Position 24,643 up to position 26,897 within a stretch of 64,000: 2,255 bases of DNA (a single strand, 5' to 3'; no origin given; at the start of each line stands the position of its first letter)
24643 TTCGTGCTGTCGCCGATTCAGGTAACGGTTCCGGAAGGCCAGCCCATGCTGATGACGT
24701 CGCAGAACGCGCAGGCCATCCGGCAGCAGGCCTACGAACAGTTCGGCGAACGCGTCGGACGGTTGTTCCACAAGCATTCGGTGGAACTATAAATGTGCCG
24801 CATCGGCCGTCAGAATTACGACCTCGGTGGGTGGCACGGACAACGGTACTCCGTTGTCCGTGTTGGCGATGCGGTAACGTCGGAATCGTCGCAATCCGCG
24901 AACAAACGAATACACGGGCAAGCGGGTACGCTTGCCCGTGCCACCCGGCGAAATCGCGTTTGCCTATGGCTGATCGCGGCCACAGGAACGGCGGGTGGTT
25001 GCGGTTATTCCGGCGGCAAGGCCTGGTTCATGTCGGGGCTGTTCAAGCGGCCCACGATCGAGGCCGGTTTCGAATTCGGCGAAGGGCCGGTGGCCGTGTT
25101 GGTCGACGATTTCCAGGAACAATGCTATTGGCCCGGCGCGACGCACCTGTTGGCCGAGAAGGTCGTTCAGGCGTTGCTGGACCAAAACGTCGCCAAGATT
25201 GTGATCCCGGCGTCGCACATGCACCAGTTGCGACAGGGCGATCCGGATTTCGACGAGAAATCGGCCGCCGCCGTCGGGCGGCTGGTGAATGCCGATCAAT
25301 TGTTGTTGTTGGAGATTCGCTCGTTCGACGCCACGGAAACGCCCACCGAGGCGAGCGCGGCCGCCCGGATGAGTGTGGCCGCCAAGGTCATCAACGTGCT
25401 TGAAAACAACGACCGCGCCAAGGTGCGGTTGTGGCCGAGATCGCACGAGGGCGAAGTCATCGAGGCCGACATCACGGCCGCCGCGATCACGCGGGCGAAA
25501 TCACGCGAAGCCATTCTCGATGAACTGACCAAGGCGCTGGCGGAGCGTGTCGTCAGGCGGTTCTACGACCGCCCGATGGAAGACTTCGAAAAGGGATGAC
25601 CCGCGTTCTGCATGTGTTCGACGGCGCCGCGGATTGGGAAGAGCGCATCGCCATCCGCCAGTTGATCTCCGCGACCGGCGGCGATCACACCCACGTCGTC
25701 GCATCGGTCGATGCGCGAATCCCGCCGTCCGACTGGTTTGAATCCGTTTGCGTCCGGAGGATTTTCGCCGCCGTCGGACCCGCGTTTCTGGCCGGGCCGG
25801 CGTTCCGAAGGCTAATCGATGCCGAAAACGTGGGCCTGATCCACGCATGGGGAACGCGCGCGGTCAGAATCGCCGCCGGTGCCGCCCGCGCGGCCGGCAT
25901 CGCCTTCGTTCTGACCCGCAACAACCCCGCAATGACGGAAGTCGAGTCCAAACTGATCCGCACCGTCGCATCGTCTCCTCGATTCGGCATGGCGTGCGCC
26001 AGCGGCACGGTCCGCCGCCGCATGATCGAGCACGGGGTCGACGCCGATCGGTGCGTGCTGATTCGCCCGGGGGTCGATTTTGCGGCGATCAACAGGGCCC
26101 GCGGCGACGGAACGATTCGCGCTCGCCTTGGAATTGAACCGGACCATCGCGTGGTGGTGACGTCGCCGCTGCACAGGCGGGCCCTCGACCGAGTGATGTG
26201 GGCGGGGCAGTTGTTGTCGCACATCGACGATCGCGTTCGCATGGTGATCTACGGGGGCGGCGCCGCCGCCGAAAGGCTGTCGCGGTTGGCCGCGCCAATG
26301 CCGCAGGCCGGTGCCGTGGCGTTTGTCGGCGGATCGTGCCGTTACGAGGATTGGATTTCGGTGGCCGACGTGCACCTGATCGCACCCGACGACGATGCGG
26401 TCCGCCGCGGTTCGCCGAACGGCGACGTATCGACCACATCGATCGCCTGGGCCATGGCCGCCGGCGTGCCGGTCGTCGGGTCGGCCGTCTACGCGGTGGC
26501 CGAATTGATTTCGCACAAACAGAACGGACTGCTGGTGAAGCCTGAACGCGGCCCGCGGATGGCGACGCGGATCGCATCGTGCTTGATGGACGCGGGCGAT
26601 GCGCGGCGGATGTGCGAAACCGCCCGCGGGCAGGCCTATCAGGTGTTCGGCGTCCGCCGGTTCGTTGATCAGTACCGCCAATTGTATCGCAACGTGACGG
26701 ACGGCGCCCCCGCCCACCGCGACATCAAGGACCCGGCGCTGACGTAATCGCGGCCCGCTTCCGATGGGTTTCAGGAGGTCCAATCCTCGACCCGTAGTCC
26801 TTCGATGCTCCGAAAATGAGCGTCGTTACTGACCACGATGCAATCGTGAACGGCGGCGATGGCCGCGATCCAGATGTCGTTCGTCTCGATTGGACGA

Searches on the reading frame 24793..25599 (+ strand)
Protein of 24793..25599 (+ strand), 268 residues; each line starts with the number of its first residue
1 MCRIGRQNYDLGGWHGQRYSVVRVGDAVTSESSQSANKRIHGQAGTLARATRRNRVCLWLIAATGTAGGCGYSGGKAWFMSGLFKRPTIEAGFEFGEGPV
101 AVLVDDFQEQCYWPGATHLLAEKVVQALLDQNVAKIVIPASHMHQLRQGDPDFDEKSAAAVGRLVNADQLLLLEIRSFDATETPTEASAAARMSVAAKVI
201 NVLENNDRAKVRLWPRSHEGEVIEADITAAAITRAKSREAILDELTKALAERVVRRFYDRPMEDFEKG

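Call 56: search_protein_families(library=pfam, proteins=[window:24793-25599:+], max_evalue=0.01)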
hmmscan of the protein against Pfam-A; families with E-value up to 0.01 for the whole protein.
window:24793-25599:+ (268 aa): 1 family
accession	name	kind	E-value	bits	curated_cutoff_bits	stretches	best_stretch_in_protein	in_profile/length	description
PF04390.17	LptE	-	0.00097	20.2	23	1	104-256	6-117/118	Lipopolysaccharide-assembly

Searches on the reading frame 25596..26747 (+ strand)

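Call 56: search_protein_families(library=pfam, proteins=[window:25596-26747:+], max_evalue=0.01)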
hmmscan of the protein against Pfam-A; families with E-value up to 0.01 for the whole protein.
window:25596-26747:+ (383 aa): 3 families
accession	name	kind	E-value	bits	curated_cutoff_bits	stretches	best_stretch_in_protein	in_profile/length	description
PF13692.12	Glyco_trans_1_4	-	4.9e-12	46.7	27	1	186-332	4-142/142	Glycosyl transferases group 1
PF00534.26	Glycos_transf_1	-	1.6e-10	41.3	26.4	1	205-344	38-170/172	Glycosyl transferases group 1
PF13439.12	Glyco_transf_4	-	7.6e-08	33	28.5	1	55-162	49-168/170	Glycosyltransferase Family 4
